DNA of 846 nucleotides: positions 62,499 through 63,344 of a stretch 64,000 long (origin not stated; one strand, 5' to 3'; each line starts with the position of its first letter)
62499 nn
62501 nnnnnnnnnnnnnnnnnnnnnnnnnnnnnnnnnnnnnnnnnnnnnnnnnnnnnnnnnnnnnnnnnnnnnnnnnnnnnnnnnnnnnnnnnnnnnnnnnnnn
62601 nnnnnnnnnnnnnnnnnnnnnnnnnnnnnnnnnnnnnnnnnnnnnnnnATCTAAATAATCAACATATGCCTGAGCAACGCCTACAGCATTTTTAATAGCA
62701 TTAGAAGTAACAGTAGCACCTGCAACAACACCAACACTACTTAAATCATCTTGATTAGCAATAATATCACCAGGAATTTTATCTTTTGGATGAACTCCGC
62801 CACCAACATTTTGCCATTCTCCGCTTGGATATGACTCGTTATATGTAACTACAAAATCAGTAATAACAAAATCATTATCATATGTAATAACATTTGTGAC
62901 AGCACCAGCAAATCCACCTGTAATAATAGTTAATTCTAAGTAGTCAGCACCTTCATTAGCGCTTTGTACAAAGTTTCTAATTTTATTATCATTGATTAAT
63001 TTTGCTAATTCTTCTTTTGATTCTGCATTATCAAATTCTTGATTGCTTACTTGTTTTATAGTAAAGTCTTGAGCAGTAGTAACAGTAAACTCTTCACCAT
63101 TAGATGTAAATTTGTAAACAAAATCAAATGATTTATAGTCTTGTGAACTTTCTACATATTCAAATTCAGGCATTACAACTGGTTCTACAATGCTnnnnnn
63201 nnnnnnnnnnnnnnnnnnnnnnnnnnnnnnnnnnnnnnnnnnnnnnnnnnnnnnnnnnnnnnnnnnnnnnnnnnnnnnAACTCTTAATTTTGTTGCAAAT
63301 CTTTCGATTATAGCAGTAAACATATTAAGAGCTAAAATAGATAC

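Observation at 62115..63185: RnfD carrying two extra C-terminal FMN-binding domains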

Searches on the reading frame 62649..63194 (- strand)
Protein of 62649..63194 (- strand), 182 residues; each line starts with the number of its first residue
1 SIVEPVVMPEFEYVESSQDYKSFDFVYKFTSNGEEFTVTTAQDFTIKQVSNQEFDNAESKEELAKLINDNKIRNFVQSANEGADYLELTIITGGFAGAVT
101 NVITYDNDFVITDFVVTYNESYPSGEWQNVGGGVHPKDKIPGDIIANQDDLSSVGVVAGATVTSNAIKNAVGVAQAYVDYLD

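Call 68: search_protein_families(library=pfam, proteins=[window:62649-63194:-], max_evalue=1)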
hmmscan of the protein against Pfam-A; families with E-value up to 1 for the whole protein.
window:62649-63194:- (182 aa): 2 families
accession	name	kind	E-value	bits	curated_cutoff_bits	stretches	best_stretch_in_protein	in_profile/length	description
PF04205.19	FMN_bind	-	2.1e-07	31.9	22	1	94-172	1-73/77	FMN-binding domain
PF19569.5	START_2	-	0.018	15.3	23.6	1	23-104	17-98/126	START-like superfamily domain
